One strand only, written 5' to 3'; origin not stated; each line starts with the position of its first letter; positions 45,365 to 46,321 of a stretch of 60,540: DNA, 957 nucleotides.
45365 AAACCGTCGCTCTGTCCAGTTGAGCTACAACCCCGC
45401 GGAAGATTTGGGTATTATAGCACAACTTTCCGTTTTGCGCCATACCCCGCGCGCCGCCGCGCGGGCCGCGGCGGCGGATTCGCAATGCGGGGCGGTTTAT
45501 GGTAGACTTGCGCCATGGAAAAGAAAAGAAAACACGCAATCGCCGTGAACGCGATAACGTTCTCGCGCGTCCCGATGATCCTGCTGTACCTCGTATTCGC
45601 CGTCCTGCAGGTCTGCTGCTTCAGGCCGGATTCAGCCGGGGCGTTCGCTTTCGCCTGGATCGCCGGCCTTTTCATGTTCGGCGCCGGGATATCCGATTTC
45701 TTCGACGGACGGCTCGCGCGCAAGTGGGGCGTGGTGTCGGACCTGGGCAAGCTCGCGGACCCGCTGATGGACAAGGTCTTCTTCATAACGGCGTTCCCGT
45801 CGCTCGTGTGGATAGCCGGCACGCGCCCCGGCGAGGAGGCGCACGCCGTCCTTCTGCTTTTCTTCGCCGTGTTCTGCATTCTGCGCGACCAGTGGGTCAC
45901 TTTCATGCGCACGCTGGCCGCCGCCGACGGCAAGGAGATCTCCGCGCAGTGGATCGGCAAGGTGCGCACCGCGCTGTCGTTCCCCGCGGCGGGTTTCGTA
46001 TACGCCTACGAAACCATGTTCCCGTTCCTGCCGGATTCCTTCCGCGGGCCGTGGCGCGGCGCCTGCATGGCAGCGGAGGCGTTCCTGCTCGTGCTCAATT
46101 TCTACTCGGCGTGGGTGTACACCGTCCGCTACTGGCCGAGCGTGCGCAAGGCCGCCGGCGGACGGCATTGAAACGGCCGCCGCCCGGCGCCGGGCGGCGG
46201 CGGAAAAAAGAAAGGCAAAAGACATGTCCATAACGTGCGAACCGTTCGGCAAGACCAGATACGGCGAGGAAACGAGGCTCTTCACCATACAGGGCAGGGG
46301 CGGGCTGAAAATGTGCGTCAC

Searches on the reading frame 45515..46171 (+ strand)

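Call 36: search_protein_families(library=pfam, proteins=[window:45515-46171:+])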
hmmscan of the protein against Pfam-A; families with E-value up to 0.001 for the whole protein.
window:45515-46171:+ (218 aa): 1 family
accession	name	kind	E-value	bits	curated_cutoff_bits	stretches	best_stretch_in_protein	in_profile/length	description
PF01066.26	CDP-OH_P_transf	-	2.4e-25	90.1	22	1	12-180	5-138/152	CDP-alcohol phosphatidyltransferase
